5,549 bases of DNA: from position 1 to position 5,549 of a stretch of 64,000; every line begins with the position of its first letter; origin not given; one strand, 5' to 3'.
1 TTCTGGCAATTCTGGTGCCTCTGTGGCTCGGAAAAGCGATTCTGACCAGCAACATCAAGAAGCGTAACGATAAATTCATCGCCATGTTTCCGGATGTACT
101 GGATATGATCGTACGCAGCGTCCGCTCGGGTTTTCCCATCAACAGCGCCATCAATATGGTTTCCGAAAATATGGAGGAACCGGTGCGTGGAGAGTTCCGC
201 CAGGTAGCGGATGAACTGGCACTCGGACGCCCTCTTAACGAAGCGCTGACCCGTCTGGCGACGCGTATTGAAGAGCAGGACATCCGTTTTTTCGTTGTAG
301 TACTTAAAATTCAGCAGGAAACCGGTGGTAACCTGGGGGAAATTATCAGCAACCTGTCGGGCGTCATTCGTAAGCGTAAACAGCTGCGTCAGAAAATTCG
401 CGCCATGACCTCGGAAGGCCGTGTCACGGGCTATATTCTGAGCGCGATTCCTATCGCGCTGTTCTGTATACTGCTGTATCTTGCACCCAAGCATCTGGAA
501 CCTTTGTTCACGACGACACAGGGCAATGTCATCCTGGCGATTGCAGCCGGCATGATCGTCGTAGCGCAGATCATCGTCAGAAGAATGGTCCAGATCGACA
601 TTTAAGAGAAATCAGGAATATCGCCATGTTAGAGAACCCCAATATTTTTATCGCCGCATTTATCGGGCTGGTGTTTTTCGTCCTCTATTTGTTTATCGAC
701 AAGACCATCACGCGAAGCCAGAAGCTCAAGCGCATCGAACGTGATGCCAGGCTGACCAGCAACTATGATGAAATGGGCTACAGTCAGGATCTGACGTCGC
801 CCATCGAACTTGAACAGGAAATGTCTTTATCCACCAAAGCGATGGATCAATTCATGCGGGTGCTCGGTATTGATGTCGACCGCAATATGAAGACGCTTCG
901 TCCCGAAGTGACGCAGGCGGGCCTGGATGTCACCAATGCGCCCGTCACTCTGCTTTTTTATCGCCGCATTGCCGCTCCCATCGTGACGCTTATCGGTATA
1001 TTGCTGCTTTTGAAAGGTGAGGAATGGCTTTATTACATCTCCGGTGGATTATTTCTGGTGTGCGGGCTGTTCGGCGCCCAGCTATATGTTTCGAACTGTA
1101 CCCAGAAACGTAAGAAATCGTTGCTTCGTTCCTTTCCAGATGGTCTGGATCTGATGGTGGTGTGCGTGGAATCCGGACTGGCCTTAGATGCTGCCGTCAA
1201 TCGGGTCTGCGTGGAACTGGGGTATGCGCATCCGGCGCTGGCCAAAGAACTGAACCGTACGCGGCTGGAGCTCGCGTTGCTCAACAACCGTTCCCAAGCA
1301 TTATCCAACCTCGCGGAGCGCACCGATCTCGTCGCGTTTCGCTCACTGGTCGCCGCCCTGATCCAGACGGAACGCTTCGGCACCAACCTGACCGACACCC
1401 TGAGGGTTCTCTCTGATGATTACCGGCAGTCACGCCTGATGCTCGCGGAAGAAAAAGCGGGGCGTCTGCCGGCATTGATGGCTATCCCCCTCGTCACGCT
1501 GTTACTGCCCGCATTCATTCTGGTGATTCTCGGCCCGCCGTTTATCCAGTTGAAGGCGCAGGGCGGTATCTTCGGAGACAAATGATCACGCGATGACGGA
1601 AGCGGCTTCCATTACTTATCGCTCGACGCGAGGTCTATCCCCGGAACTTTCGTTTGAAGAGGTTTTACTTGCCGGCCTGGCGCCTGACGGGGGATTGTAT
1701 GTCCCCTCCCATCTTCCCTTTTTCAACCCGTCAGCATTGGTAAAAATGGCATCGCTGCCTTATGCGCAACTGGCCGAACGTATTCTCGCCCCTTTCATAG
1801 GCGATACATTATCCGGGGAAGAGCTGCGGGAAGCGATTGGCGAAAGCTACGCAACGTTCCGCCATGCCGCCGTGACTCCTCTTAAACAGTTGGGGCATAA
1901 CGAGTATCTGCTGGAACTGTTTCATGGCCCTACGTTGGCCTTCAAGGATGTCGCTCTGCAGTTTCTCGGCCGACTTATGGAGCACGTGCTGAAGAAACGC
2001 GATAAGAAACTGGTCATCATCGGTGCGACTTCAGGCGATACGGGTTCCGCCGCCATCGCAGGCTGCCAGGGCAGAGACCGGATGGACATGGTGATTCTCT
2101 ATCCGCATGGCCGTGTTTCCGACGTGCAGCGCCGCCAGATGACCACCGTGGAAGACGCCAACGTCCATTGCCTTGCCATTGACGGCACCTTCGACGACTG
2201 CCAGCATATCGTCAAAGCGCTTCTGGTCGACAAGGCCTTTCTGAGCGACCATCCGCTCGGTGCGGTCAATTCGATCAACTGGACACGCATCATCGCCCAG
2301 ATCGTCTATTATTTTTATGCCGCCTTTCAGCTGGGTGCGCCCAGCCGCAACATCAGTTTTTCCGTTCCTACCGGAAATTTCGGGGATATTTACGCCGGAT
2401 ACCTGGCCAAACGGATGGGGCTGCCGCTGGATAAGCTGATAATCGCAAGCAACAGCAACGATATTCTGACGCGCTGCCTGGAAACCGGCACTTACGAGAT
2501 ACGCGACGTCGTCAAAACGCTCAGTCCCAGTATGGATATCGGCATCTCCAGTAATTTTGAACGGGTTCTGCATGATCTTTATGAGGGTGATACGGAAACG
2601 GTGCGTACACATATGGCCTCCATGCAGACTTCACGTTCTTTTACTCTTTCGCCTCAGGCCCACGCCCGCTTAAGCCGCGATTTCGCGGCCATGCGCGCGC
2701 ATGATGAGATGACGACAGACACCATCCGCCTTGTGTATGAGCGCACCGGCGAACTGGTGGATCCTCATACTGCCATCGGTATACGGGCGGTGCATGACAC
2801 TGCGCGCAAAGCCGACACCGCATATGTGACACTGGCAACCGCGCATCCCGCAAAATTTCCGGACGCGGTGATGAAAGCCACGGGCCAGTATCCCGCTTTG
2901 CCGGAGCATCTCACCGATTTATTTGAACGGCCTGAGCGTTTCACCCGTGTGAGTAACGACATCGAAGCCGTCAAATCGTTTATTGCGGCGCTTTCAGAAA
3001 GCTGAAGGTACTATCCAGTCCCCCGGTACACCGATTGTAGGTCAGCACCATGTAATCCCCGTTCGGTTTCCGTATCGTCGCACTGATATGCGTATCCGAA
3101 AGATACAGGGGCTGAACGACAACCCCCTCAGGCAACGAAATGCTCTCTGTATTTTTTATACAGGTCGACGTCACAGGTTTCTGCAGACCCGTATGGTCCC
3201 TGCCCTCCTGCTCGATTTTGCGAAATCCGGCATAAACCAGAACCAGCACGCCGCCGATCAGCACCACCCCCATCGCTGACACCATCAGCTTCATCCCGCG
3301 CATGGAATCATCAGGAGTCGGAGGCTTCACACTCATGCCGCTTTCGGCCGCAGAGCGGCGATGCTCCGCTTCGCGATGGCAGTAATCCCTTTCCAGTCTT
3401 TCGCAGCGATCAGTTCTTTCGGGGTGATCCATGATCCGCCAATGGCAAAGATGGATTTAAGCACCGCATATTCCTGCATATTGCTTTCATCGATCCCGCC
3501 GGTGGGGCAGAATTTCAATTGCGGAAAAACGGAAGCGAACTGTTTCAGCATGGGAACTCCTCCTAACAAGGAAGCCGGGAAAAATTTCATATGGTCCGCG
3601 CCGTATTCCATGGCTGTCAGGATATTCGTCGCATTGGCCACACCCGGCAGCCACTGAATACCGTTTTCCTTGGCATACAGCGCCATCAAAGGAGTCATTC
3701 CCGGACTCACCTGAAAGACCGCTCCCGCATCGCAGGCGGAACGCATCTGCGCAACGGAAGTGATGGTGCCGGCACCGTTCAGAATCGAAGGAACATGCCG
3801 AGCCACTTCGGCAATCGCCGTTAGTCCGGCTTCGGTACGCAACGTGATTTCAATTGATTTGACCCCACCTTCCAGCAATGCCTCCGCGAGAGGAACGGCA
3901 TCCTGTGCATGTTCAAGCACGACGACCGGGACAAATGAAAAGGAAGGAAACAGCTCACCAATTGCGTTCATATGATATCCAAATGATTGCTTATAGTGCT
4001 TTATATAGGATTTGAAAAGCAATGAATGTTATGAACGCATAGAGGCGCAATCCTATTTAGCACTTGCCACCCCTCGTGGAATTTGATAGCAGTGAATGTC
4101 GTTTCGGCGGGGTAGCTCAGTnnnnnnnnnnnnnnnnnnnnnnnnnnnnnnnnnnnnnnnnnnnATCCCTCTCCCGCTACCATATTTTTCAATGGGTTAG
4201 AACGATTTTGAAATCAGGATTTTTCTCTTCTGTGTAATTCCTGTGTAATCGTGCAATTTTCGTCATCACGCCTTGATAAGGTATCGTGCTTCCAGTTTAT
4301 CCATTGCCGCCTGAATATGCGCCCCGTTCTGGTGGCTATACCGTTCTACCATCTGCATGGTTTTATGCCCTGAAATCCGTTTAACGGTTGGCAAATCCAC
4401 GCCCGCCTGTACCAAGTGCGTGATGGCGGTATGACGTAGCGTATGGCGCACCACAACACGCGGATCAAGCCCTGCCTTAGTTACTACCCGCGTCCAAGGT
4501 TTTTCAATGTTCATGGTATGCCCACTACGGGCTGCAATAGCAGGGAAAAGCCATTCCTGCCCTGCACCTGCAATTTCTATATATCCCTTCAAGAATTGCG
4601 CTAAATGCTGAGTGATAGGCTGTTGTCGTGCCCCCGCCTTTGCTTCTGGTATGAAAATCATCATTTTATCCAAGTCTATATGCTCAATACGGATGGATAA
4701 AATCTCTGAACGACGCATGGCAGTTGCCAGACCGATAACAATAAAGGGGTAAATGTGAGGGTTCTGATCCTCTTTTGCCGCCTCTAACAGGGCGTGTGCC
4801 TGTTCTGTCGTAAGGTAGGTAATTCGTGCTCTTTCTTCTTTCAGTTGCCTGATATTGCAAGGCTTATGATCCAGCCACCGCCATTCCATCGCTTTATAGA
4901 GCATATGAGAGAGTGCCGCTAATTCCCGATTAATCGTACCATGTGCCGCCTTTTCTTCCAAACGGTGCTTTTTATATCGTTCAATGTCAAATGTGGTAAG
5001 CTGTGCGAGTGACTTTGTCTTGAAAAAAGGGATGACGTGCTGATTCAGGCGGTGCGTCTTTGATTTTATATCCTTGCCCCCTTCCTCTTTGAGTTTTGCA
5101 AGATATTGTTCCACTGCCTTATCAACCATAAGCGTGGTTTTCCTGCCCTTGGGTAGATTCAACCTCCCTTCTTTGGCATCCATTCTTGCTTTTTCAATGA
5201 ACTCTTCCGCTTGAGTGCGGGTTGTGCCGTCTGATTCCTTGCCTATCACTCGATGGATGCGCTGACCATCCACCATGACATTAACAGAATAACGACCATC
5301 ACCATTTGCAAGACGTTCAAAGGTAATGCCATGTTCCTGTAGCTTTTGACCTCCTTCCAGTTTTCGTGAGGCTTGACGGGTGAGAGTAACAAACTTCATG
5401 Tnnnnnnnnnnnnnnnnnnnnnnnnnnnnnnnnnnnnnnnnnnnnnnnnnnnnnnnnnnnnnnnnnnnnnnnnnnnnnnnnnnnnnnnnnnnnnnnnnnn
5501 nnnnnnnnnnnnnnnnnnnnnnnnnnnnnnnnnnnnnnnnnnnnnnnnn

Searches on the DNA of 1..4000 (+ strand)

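Call 99: search_dna_similar(query=window:1-4000:+, collection=ecoli_genomes, mode=distant, max_rows=3)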
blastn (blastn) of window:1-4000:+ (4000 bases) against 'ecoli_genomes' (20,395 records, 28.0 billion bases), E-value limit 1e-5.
No match.

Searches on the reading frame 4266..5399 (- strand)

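Call 76: search_protein_families(library=pfam, proteins=[window:4266-5399:-], max_evalue=0.001)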
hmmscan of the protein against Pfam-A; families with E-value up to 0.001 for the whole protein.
window:4266-5399:- (377 aa): 3 families
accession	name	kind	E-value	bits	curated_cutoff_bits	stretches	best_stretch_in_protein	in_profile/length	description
PF00589.27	Phage_integrase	-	3.7e-29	102.2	27.1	1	195-358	2-169/172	Phage integrase family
PF13495.12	Phage_int_SAM_4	-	0.00047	20.9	27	0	123-169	30-76/85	Phage integrase, N-terminal SAM-like domain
PF13102.12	Phage_int_SAM_5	-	0.00055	20.7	22.3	0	96-180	6-92/98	Phage integrase SAM-like domain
